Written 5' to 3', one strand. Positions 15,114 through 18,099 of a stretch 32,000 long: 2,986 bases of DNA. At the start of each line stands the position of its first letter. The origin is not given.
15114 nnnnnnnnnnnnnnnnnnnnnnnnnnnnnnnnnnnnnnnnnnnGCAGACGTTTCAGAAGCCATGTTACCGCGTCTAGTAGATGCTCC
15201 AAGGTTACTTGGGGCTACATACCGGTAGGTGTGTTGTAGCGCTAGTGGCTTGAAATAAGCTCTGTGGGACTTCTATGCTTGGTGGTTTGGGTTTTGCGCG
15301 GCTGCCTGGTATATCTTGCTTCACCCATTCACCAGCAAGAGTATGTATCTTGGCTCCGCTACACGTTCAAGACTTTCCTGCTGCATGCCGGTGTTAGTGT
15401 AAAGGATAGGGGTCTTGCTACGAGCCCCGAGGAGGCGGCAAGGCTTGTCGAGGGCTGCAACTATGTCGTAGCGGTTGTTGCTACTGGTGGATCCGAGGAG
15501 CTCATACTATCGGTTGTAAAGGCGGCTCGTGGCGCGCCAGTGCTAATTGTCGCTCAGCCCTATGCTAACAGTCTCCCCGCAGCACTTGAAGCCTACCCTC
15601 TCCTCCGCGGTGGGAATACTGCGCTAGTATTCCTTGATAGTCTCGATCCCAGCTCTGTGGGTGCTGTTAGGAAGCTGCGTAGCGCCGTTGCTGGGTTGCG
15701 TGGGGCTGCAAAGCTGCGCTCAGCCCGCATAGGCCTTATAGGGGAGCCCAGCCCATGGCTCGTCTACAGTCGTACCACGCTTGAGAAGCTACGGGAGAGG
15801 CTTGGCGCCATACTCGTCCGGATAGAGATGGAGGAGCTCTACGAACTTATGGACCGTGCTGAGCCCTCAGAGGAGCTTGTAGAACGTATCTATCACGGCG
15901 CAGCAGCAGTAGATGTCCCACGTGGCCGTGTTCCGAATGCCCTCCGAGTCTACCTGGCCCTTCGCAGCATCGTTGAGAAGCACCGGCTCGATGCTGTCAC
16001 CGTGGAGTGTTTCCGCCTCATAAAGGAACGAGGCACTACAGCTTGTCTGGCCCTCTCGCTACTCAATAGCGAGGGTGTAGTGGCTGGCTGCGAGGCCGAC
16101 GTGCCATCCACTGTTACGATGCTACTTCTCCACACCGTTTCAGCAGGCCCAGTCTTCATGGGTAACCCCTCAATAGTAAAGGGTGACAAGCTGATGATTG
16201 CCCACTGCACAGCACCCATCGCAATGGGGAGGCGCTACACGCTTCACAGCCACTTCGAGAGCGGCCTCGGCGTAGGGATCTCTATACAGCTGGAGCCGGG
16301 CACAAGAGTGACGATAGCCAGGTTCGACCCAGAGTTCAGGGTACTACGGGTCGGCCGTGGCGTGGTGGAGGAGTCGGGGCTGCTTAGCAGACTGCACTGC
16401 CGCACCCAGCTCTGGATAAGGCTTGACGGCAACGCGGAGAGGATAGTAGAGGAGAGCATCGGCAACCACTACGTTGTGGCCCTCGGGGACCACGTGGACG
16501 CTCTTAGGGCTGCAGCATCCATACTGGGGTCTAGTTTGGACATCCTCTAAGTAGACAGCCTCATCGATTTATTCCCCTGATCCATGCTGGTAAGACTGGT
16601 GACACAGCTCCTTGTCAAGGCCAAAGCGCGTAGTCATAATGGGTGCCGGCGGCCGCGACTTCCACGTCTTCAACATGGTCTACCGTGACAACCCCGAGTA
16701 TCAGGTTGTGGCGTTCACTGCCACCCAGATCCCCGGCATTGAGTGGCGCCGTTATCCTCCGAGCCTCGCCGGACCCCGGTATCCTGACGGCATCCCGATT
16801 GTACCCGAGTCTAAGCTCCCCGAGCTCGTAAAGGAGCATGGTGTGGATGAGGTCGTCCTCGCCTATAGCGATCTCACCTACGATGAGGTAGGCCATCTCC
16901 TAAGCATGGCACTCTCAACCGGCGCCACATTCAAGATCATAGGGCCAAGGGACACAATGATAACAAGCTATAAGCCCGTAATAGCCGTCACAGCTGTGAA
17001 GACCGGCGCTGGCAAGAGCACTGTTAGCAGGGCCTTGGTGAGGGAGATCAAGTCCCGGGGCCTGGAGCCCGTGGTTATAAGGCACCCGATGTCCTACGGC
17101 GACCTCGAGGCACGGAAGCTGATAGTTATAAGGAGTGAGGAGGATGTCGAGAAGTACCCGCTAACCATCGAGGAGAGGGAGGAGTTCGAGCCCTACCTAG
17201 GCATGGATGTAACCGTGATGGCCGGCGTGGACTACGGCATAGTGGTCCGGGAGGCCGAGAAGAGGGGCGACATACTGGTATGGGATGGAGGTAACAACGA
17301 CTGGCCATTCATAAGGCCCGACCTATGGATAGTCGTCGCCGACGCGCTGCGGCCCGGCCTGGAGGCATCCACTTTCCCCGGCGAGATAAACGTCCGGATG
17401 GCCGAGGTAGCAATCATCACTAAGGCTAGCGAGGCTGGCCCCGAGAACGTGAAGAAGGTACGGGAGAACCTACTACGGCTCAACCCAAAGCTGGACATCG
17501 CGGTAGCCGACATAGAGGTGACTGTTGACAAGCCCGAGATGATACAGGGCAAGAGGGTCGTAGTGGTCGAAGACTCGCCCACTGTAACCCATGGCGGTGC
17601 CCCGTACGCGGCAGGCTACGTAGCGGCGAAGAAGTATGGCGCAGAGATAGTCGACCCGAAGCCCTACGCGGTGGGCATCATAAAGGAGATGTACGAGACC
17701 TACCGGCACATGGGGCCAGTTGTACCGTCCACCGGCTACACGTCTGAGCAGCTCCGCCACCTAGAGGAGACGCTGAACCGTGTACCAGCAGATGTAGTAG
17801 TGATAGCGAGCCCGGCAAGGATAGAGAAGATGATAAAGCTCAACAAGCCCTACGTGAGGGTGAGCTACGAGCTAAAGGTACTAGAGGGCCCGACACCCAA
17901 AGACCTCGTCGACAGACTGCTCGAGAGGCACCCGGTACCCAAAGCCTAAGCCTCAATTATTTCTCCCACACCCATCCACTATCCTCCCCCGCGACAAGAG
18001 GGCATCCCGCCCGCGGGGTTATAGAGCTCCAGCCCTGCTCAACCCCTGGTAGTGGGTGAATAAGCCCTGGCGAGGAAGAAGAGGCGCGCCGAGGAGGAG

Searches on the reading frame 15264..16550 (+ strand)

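Call 25: search_protein_families(library=pfam, proteins=[window:15264-16550:+], max_evalue=0.001)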
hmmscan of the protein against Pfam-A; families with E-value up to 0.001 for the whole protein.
window:15264-16550:+ (428 aa): 0 families

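Call 62: search_protein_families(library=ncbifam, proteins=[window:15264-16550:+], max_evalue=0.01)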
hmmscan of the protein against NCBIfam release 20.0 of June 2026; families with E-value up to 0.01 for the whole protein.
window:15264-16550:+ (428 aa): 1 family
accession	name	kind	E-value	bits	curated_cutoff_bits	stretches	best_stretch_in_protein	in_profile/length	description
NF048012.1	SlpQosIsomSftI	equivalog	2.3e-18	66.2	700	1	136-415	139-430/443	sulfoquinovose isomerase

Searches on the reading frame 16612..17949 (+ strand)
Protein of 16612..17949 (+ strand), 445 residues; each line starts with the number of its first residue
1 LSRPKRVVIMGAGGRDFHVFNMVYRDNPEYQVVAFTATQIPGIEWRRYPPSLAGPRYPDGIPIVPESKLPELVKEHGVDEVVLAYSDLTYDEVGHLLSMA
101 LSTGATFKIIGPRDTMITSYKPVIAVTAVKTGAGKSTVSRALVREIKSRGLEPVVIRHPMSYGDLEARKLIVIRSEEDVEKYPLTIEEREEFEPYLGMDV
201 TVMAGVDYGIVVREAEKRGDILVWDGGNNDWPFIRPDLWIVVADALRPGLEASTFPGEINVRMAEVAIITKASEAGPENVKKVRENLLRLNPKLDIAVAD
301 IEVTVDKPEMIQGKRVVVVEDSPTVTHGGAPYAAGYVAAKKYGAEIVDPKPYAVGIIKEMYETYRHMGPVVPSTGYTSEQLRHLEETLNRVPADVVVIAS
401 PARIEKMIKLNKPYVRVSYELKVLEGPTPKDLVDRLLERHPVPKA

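Call 25: search_protein_families(library=pfam, proteins=[window:16612-17949:+], max_evalue=0.001)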
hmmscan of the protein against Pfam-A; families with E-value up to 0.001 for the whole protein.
window:16612-17949:+ (445 aa): 0 families

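Call 62: search_protein_families(library=ncbifam, proteins=[window:16612-17949:+], max_evalue=0.01)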
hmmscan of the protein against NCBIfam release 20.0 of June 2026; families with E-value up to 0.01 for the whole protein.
window:16612-17949:+ (445 aa): 3 families
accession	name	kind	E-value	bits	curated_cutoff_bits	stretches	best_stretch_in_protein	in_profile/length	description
NF010004.0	PRK13477.1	equivalog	0.0064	14.9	524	0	92-146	259-309/514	bifunctional pantoate--beta-alanine ligase/(d)CMP kinase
NF041546.1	ParA_partition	equivalog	0.0075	15.8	180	0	123-155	1-33/203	ParA family partition ATPase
TIGR00176.1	mobB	equivalog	0.0091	16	76.2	0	123-161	1-38/155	molybdopterin-guanine dinucleotide biosynthesis protein B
